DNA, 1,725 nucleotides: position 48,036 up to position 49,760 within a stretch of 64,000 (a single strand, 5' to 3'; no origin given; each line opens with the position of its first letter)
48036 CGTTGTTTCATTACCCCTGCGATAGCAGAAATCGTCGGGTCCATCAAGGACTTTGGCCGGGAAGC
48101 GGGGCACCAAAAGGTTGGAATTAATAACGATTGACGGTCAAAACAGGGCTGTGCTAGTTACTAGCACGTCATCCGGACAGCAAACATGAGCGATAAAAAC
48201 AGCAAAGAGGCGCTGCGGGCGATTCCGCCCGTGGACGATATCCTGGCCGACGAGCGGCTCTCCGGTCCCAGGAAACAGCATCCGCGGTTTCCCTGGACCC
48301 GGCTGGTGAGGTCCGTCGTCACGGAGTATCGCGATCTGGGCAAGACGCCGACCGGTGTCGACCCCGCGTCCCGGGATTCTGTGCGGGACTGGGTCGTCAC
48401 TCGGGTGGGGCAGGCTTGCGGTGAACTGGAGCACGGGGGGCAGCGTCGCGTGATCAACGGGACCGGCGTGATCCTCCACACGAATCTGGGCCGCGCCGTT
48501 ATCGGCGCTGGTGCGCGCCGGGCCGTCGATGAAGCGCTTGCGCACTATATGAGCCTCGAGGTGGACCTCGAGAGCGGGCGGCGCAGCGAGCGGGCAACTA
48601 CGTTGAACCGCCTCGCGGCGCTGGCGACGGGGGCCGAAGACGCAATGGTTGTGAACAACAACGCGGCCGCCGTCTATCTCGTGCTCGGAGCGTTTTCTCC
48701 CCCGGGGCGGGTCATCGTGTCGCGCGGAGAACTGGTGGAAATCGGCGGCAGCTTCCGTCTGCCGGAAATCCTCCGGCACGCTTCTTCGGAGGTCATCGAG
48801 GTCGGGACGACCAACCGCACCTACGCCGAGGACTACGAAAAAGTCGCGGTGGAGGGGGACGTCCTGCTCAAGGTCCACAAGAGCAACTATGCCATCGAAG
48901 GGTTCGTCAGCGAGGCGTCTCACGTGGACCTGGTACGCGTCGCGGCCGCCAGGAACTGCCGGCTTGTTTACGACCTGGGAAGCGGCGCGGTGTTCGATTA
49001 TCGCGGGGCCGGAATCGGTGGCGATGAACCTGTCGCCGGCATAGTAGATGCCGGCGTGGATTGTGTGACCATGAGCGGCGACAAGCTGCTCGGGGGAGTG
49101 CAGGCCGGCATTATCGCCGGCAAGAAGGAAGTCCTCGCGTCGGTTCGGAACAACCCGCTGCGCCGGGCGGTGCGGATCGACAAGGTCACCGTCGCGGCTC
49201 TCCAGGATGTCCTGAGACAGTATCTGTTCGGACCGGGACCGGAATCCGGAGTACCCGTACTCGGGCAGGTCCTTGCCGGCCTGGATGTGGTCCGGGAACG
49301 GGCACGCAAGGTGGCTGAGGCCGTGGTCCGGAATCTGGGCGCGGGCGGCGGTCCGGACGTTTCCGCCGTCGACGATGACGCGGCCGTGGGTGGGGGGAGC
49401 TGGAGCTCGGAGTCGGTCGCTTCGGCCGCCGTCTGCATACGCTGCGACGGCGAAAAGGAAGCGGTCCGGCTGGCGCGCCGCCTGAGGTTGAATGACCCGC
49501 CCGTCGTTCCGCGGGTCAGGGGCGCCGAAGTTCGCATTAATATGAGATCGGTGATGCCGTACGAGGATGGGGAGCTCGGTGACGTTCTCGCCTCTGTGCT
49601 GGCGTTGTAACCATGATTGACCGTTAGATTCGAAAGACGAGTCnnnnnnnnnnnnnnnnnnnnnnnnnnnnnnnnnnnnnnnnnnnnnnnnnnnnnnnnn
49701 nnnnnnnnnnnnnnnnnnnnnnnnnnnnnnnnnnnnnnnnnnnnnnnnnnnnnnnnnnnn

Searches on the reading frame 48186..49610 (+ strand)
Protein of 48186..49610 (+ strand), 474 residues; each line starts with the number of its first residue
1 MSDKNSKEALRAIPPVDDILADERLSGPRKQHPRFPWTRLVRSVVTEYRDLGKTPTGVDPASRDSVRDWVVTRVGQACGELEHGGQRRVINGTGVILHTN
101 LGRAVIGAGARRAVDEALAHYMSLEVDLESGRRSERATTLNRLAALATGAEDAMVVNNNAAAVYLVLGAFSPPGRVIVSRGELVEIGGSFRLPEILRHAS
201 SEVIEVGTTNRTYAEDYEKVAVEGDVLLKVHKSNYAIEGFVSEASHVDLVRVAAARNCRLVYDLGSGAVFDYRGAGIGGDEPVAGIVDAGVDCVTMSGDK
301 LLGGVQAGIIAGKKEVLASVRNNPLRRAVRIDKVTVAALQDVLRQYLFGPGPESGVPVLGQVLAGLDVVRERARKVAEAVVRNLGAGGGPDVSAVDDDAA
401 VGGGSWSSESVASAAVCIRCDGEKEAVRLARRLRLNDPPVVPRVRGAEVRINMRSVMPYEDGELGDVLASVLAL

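Call 9: search_protein_families(library=pfam, proteins=[window:48186-49610:+])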
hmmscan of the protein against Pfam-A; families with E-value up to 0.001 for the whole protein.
window:48186-49610:+ (474 aa): 2 families
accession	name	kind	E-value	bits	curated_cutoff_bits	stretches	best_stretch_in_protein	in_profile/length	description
PF03841.19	SelA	-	1.5e-110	370.1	22.8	1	89-456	1-366/367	L-seryl-tRNA selenium transferase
PF12390.13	Se-cys_synth_N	-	1e-05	25.9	22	1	10-49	1-40/40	Selenocysteine synthase N terminal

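Call 10: find_encoding_contigs(protein=window:48186-49610:+, flank=10000, max_places=10)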
Protein window:48186-49610:+ (474 aa): no gene with exactly this product is on record in the collection.

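Call 11: find_homologous_proteins(query=window:48186-49610:+, max_evalue=1e-30)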
Query window:48186-49610:+ (474 aa): 7998 proteins with E <= 1e-30 among 8000 candidates; the best 120 are listed.
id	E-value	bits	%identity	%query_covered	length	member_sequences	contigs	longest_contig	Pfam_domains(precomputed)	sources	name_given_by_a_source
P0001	0.0e+0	1023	100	100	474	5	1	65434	PF03841.20,PF12390.14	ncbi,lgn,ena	-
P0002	7.2e-284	960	94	100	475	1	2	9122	PF03841.20,PF12390.14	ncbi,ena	-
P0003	1.6e-216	738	73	100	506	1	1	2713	PF03841.20,PF12390.14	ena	-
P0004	2.1e-214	731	73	100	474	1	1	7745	PF03841.20,PF12390.14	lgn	-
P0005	2.2e-214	731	72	100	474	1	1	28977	PF03841.20,PF12390.14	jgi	jgi:L-seryl-tRNA(Ser) seleniumtransferase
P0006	1.4e-213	728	74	100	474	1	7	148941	PF03841.20,PF12390.14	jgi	jgi:L-seryl-tRNA(Ser) seleniumtransferase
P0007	2.2e-213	727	72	100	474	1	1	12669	PF03841.20,PF12390.14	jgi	-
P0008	1.1e-209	715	71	100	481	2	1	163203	PF03841.20,PF12390.14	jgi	jgi:L-seryl-tRNA(Ser) seleniumtransferase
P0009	4.4e-209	713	72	100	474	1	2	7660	PF03841.20,PF12390.14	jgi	jgi:L-seryl-tRNA(Ser) seleniumtransferase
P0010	5.8e-209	713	70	100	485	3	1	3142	PF03841.20,PF12390.14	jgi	jgi:L-seryl-tRNA(Ser) seleniumtransferase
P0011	2.3e-205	701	69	100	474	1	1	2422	PF03841.20,PF12390.14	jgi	jgi:L-seryl-tRNA(Ser) seleniumtransferase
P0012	4.1e-205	700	70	100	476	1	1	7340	PF03841.20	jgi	jgi:L-seryl-tRNA(Ser) seleniumtransferase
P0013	1.2e-203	695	70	100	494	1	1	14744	PF03841.20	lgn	-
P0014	6.0e-199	680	68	99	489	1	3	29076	PF03841.20,PF12390.14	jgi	jgi:L-seryl-tRNA(Ser) seleniumtransferase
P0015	3.6e-194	664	66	99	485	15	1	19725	PF03841.20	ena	-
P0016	4.5e-191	654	67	100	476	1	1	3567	PF03841.20,PF12390.14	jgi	jgi:L-seryl-tRNA(Ser) seleniumtransferase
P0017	1.2e-190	652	74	89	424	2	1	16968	PF03841.20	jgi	-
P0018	4.5e-188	644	65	100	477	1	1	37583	PF03841.20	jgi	jgi:L-seryl-tRNA(Ser) seleniumtransferase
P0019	5.5e-188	643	66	100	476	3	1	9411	PF03841.20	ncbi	-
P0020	3.1e-180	618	63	98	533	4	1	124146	PF03841.20,PF12390.14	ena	-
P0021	3.3e-179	615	63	100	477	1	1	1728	PF03841.20,PF12390.14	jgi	jgi:L-seryl-tRNA(Ser) seleniumtransferase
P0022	9.3e-178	610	61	100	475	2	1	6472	PF03841.20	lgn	-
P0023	1.1e-174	600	61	100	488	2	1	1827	PF03841.20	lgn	-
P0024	7.2e-173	594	61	99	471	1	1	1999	PF03841.20,PF12390.14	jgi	jgi:L-seryl-tRNA(Ser) seleniumtransferase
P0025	4.5e-172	591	60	100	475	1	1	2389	PF03841.20,PF12390.14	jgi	jgi:L-seryl-tRNA(Ser) seleniumtransferase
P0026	1.7e-171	589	62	100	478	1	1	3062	PF03841.20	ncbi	-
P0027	3.5e-170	585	60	99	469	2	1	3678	PF03841.20,PF12390.14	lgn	-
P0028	1.6e-168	579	60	96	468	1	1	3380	PF03841.20,PF12390.14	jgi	-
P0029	5.7e-162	558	60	100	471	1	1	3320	PF03841.20,PF12390.14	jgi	-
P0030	7.8e-162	557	75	72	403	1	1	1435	PF03841.20,PF12390.14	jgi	jgi:L-seryl-tRNA(Ser) seleniumtransferase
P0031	1.3e-160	553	56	100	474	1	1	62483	PF03841.20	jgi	jgi:L-seryl-tRNA(Ser) seleniumtransferase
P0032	1.8e-159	549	56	100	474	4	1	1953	PF03841.20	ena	-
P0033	2.9e-159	549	59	100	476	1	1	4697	PF03841.20,PF12390.14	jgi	-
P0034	3.0e-159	549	58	100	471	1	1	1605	PF03841.20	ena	-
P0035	6.9e-159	548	58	100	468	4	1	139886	PF03841.20,PF12390.14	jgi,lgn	-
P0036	2.6e-158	546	55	100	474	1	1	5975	PF03841.20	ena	-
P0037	2.6e-158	546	59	100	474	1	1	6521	PF03841.20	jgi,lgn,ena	-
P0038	5.0e-158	545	58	100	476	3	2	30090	PF03841.20,PF12390.14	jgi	jgi:L-seryl-tRNA(Ser) seleniumtransferase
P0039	6.5e-158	544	57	100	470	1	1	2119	PF03841.20,PF12390.14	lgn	-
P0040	9.8e-158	544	59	100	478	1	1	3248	PF03841.20,PF12390.14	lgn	-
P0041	1.0e-157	544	56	100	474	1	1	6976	PF03841.20,PF12390.14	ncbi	ncbi:MAG: L-seryl-tRNA(Sec) selenium transferase [Candidatus Latescibacterota bacterium]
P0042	1.2e-157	544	55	100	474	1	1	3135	PF03841.20,PF12390.14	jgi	jgi:L-seryl-tRNA(Ser) seleniumtransferase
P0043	1.3e-157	543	55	100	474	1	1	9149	PF03841.20,PF12390.14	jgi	jgi:L-seryl-tRNA(Ser) seleniumtransferase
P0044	2.2e-157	543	56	100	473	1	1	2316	PF03841.20,PF12390.14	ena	-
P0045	3.3e-156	539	56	99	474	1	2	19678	PF03841.20,PF12390.14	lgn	-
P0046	3.3e-156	539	58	97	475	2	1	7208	PF03841.20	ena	-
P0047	1.2e-155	537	56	100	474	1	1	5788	PF03841.20,PF12390.14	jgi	-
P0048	1.3e-155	537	73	74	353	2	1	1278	PF03841.20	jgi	jgi:L-seryl-tRNA(Ser) seleniumtransferase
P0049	2.4e-155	536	58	100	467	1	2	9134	PF03841.20,PF12390.14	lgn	-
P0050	2.6e-155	536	55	100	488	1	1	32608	PF03841.20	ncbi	-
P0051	6.1e-155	535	55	100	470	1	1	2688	PF03841.20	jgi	jgi:L-seryl-tRNA(Ser) seleniumtransferase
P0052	7.4e-155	534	55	100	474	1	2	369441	PF03841.20,PF12390.14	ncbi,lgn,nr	ncbi:MAG: L-seryl-tRNA(Sec) selenium transferase [Candidatus Latescibacteria bacterium]|nr:L-seryl-t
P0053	1.0e-154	534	58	97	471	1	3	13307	PF03841.20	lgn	-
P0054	1.1e-154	534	56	100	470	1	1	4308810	PF03841.20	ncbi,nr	ncbi:MAG: L-seryl-tRNA(Sec) selenium transferase [Candidatus Latescibacterota bacterium]|nr:MAG: L-s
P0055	1.9e-154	533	57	100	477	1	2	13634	PF03841.20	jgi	jgi:L-seryl-tRNA(Ser) seleniumtransferase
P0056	2.6e-154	532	54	100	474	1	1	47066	PF03841.20,PF12390.14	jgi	jgi:L-seryl-tRNA(Ser) seleniumtransferase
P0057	9.1e-154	531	55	100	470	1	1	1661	PF03841.20,PF12390.14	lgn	-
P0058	3.1e-153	529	57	98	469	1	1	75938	PF03841.20,PF12390.14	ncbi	-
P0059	3.3e-153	529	55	100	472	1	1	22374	PF03841.20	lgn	-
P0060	2.0e-152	526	56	100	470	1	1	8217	PF03841.20,PF12390.14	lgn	-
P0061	2.1e-152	526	55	100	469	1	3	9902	PF03841.20,PF12390.14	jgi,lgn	jgi:L-seryl-tRNA(Ser) seleniumtransferase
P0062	2.6e-152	526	57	99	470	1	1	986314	PF03841.20,PF12390.14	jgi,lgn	-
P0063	3.9e-152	525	55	98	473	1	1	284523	PF03841.20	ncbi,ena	-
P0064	7.4e-152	524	54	100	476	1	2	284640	PF03841.20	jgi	jgi:L-seryl-tRNA(Ser) seleniumtransferase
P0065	7.5e-152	524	57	98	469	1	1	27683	PF03841.20,PF12390.14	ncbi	-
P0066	1.1e-151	524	55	100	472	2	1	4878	PF03841.20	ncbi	-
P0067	1.3e-151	524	56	98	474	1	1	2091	PF03841.20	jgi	jgi:L-seryl-tRNA(Ser) seleniumtransferase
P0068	2.6e-151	523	55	98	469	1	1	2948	PF03841.20,PF12390.14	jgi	jgi:L-seryl-tRNA(Ser) seleniumtransferase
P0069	3.4e-151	522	57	100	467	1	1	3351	PF03841.20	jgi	-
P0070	7.3e-151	521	55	100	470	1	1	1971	PF03841.20,PF12390.14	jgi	jgi:L-seryl-tRNA(Ser) seleniumtransferase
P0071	1.0e-150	521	56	100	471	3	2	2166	PF03841.20,PF12390.14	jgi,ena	-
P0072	1.7e-150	520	55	99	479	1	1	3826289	PF03841.20,PF12390.14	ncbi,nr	ncbi:MAG: L-seryl-tRNA(Sec) selenium transferase [Candidatus Latescibacterota bacterium]|nr:MAG: L-s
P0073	2.0e-150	520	58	100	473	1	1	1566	PF03841.20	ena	-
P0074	2.1e-150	520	54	100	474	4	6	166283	PF03841.20,PF12390.14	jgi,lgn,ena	jgi:L-seryl-tRNA(Ser) seleniumtransferase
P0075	2.2e-150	520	54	100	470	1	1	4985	PF03841.20,PF12390.14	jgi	jgi:L-seryl-tRNA(Ser) seleniumtransferase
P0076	3.8e-150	519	53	100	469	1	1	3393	PF03841.20,PF12390.14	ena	-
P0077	4.5e-150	519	56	100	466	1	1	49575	PF03841.20,PF12390.14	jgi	-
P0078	5.4e-150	518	54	100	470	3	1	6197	PF03841.20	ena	-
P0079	6.1e-150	518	55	98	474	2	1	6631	PF03841.20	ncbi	ncbi:MAG: L-seryl-tRNA(Sec) selenium transferase [bacterium]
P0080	6.9e-150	518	53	100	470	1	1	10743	PF03841.20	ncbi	-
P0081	9.0e-150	518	56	100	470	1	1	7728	PF03841.20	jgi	-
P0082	9.8e-150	517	57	100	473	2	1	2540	PF03841.20,PF12390.14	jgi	jgi:L-seryl-tRNA(Ser) seleniumtransferase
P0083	1.0e-149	517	54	100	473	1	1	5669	PF03841.20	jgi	jgi:L-seryl-tRNA(Ser) seleniumtransferase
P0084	1.1e-149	517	54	100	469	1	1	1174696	PF03841.20,PF12390.14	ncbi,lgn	-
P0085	1.2e-149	517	52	100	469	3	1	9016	PF03841.20,PF12390.14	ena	-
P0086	1.5e-149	517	59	99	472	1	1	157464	PF03841.20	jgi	jgi:L-seryl-tRNA(Ser) seleniumtransferase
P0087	2.6e-149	516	53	100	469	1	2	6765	PF03841.20,PF12390.14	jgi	jgi:L-seryl-tRNA(Ser) seleniumtransferase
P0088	3.1e-149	516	56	100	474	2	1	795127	PF03841.20,PF12390.14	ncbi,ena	-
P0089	5.1e-149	515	55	100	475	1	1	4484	PF03841.20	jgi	jgi:L-seryl-tRNA(Ser) seleniumtransferase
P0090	5.7e-149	515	54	100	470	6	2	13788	PF03841.20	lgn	-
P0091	6.1e-149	515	54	100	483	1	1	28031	PF03841.20,PF12390.14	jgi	jgi:L-seryl-tRNA(Ser) seleniumtransferase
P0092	7.2e-149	515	53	98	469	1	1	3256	PF03841.20,PF12390.14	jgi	jgi:L-seryl-tRNA(Ser) seleniumtransferase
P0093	9.3e-149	514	55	100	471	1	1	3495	PF03841.20,PF12390.14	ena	-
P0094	9.6e-149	514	52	100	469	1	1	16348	PF03841.20,PF12390.14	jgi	-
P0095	1.0e-148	514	54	100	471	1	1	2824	PF03841.20,PF12390.14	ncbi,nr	ncbi:MAG TPA: L-seryl-tRNA(Sec) selenium transferase [Candidatus Krumholzibacteria bacterium]|nr:L-s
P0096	1.1e-148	514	56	100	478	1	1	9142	PF03841.20,PF12390.14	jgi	jgi:L-seryl-tRNA(Ser) seleniumtransferase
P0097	1.2e-148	514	55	100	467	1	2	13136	PF03841.20,PF12390.14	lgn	-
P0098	2.0e-148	513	56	100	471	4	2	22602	PF03841.20,PF12390.14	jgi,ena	jgi:L-seryl-tRNA(Ser) seleniumtransferase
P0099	2.1e-148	513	51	100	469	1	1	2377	PF03841.20,PF12390.14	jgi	-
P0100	2.8e-148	513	55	99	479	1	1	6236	PF03841.20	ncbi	-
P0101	4.2e-148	512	52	100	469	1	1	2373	PF03841.20,PF12390.14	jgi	jgi:L-seryl-tRNA(Ser) seleniumtransferase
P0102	5.1e-148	512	55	100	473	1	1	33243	PF03841.20,PF12390.14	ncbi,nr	ncbi:MAG TPA: L-seryl-tRNA(Sec) selenium transferase [Candidatus Krumholzibacteria bacterium]|nr:L-s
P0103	5.5e-148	512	56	100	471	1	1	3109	PF03841.20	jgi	jgi:L-seryl-tRNA(Ser) seleniumtransferase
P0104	5.9e-148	512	54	100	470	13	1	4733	PF03841.20,PF12390.14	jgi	jgi:L-seryl-tRNA(Ser) seleniumtransferase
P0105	6.7e-148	511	54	100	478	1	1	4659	PF03841.20,PF12390.14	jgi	jgi:L-seryl-tRNA(Ser) seleniumtransferase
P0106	7.9e-148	511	56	98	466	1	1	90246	PF03841.20,PF12390.14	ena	-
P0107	9.2e-148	511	54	100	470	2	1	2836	PF03841.20,PF12390.14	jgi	-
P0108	1.0e-147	511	53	100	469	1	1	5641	PF03841.20,PF12390.14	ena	-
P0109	1.1e-147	511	56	100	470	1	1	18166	PF03841.20,PF12390.14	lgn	-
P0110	1.2e-147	510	54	100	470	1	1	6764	PF03841.20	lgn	-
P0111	1.4e-147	510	56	100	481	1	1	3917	PF03841.20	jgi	jgi:L-seryl-tRNA(Ser) seleniumtransferase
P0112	1.9e-147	510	55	100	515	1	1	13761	PF03841.20,PF12390.14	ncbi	-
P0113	2.1e-147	510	57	100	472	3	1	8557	PF03841.20,PF12390.14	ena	-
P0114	2.8e-147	509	53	100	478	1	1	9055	PF03841.20,PF12390.14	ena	-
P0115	4.0e-147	509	55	100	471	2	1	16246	PF03841.20,PF12390.14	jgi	jgi:L-seryl-tRNA(Ser) seleniumtransferase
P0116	4.5e-147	509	55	100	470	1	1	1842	PF03841.20,PF12390.14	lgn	-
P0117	5.7e-147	508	55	97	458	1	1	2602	PF03841.20,PF12390.14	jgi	jgi:L-seryl-tRNA(Ser) seleniumtransferase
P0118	6.1e-147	508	56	100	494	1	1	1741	PF03841.20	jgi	jgi:L-seryl-tRNA(Ser) seleniumtransferase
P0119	7.6e-147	508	56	100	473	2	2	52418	PF03841.20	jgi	jgi:L-seryl-tRNA(Ser) seleniumtransferase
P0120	8.2e-147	508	54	100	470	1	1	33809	PF03841.20,PF12390.14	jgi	jgi:L-seryl-tRNA(Ser) seleniumtransferase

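Call 12: find_encoding_contigs(protein=P0002, flank=4000, max_places=3)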
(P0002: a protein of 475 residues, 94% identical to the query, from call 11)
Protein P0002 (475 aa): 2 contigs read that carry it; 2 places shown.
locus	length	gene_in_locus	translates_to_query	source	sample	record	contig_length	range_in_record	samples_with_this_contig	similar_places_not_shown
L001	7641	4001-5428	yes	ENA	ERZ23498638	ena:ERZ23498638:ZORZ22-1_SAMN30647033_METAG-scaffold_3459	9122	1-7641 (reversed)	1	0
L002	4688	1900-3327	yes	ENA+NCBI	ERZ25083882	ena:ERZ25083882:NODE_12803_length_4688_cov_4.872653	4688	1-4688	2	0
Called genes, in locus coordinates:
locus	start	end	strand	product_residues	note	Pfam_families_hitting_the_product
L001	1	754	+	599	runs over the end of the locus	PF13525:YfiO (faint), PF13174:TPR_6 (faint), PF13458:Peripla_BP_6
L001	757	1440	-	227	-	PF03544:TonB_C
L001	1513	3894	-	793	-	PF01520:Amidase_3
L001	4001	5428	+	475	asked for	PF12390:Se-cys_synth_N (weak), PF03841:SelA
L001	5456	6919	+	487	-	PF05036:SPOR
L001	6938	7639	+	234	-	?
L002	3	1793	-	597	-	?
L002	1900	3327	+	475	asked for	PF12390:Se-cys_synth_N (weak), PF03841:SelA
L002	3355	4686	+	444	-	?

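Call 13: find_encoding_contigs(protein=P0006, flank=4000, max_places=3)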
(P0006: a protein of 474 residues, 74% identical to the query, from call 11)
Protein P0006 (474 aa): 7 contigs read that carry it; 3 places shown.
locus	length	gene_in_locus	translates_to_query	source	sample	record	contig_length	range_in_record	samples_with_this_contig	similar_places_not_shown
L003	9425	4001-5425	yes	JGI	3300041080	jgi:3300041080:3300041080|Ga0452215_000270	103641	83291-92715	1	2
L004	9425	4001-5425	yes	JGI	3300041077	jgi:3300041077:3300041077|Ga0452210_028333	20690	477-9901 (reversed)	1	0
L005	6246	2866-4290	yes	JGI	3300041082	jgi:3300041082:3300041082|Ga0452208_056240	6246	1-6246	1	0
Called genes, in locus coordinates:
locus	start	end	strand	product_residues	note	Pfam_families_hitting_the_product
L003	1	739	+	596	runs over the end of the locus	PF09976:TPR_21 (faint), PF13174:TPR_6 (faint), PF13432:TPR_16 (weak), PF13525:YfiO (faint), PF13458:Peripla_BP_6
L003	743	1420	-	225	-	PF03544:TonB_C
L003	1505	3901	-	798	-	PF01520:Amidase_3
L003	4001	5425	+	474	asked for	PF12390:Se-cys_synth_N (faint), PF03841:SelA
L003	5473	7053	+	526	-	PF05036:SPOR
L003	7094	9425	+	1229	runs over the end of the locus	PF02463:SMC_N, PF13175:AAA_15, PF13476:AAA_23, PF06470:SMC_hinge, PF13304:AAA_21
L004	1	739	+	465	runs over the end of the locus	PF13458:Peripla_BP_6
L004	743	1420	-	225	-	PF03544:TonB_C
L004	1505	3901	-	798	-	PF01520:Amidase_3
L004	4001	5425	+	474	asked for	PF12390:Se-cys_synth_N (faint), PF03841:SelA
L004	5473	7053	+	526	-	PF05036:SPOR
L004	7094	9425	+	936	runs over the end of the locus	?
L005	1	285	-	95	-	?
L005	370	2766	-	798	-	PF01520:Amidase_3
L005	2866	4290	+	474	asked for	PF12390:Se-cys_synth_N (faint), PF03841:SelA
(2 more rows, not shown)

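Call 14: find_encoding_contigs(protein=P0008, flank=4000, max_places=3)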
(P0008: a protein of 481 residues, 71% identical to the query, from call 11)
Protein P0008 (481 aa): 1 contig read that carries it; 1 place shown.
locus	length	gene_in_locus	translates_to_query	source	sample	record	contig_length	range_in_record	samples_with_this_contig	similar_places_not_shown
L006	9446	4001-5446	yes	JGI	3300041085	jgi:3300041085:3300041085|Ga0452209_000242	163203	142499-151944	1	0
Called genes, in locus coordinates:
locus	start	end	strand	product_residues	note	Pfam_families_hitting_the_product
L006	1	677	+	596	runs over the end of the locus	PF13174:TPR_6 (faint), PF13525:YfiO (faint), PF13458:Peripla_BP_6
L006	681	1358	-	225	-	PF03544:TonB_C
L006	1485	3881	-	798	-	PF01520:Amidase_3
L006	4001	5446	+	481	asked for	PF12390:Se-cys_synth_N (faint), PF03841:SelA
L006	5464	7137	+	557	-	PF05036:SPOR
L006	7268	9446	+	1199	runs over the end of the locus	PF02463:SMC_N, PF13175:AAA_15, PF13304:AAA_21 (weak), PF13476:AAA_23, PF06470:SMC_hinge, PF13304:AAA_21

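Call 15: find_encoding_contigs(protein=P0005, flank=4000, max_places=3)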
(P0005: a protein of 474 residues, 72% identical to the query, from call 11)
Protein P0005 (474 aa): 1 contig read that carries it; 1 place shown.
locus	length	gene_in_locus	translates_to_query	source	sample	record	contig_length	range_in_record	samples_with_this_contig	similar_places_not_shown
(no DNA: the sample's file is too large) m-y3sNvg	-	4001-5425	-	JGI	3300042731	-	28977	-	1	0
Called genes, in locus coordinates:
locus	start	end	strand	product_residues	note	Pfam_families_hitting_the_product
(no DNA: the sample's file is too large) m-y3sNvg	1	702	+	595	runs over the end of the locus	PF13525:YfiO (faint), PF13174:TPR_6 (faint), PF13433:Peripla_BP_5 (weak), PF13458:Peripla_BP_6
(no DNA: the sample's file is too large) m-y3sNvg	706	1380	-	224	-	PF03544:TonB_C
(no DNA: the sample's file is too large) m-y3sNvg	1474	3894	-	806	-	PF01520:Amidase_3, PF13620:CarboxypepD_reg (faint), PF01520:Amidase_3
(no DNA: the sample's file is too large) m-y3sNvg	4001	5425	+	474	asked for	PF12390:Se-cys_synth_N, PF03841:SelA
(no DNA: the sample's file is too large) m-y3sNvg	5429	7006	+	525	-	PF05036:SPOR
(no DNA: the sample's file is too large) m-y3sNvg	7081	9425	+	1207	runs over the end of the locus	PF02463:SMC_N, PF13175:AAA_15, PF13476:AAA_23, PF06470:SMC_hinge, PF13304:AAA_21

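Call 18: find_related_loci(query=window:48186-49610:+, collection=metagenome_contigs, flank=3000)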
Query window:48186-49610:+ (474 aa) in metagenome_contigs; peptide patterns used: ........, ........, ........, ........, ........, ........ (x = any residue, [..] = any of these).
472 stretches matched a pattern; 310 encode a relative of the query (tblastn E <= 1e-3); the best 80 are kept; 80 distinct loci.
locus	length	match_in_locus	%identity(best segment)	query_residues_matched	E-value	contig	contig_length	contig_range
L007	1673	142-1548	59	1-472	1e-177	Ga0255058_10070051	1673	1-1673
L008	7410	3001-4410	55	1-472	2e-161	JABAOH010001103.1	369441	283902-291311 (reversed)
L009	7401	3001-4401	53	1-472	2e-154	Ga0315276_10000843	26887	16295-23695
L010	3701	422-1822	54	1-472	2e-160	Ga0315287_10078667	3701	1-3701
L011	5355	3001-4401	53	1-472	4e-154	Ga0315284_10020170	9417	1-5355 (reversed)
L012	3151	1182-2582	53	1-472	4e-160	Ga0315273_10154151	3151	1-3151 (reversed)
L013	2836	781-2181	54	1-472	3e-159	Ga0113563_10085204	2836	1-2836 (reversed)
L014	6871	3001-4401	54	1-472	3e-150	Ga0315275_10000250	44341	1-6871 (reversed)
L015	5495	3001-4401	52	1-472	5e-149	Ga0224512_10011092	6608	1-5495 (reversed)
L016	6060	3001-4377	39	6-472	1e-94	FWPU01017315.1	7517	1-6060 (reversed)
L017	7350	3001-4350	39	5-456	3e-90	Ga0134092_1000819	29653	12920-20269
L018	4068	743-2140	38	1-474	9e-90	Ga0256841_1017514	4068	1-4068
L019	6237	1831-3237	40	1-472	2e-88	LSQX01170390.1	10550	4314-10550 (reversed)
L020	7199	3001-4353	39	4-456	2e-88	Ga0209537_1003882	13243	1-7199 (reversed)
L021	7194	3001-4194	44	73-472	5e-88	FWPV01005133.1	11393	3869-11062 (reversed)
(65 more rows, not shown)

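Call 20: find_encoding_contigs(protein=P0014, flank=4000, max_places=2)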
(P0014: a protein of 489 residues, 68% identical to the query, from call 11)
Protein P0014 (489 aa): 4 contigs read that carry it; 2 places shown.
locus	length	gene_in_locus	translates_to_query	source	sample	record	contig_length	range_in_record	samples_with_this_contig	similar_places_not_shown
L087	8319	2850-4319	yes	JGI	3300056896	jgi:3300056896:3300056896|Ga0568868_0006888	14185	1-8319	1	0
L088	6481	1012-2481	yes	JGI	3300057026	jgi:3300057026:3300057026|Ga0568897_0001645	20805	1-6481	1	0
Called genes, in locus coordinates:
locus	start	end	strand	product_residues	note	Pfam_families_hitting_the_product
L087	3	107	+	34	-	?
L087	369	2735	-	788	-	PF01520:Amidase_3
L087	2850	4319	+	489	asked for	PF12390:Se-cys_synth_N (faint), PF03841:SelA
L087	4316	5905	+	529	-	PF05036:SPOR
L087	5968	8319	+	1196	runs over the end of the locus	PF02463:SMC_N, PF13175:AAA_15, PF13476:AAA_23, PF06470:SMC_hinge, PF13304:AAA_21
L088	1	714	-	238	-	?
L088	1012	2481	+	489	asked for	PF12390:Se-cys_synth_N (faint), PF03841:SelA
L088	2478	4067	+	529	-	PF05036:SPOR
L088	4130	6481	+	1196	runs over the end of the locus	PF02463:SMC_N, PF13175:AAA_15, PF13476:AAA_23, PF06470:SMC_hinge, PF13304:AAA_21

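Call 21: find_encoding_contigs(protein=P0018, flank=4000, max_places=2)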
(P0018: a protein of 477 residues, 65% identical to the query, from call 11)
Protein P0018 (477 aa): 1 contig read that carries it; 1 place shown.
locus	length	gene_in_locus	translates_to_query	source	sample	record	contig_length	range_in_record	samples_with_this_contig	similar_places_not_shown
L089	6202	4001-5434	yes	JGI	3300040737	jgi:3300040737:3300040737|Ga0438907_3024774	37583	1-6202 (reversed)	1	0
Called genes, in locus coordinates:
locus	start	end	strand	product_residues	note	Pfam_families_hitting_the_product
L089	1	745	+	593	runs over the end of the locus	PF13174:TPR_6 (faint), PF13525:YfiO (faint), PF13458:Peripla_BP_6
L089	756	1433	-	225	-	PF03544:TonB_C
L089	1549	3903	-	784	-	PF01520:Amidase_3, PF19077:Big_13 (weak), PF01520:Amidase_3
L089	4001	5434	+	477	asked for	PF03841:SelA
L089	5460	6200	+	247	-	?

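Call 22: find_encoding_contigs(protein=P0020, flank=4000, max_places=2)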
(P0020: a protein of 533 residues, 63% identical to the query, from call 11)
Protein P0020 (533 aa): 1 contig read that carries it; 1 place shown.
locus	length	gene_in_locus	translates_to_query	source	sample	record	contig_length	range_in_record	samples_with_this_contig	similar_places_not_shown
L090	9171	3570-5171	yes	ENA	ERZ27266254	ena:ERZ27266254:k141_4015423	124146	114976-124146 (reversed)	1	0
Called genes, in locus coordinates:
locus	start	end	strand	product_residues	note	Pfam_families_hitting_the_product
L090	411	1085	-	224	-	PF03544:TonB_C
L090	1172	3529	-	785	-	PF01520:Amidase_3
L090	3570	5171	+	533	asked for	PF12390:Se-cys_synth_N (weak), PF03841:SelA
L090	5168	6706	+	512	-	PF05036:SPOR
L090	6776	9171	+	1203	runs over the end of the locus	PF02463:SMC_N, PF13175:AAA_15, PF13476:AAA_23, PF06470:SMC_hinge, PF13304:AAA_21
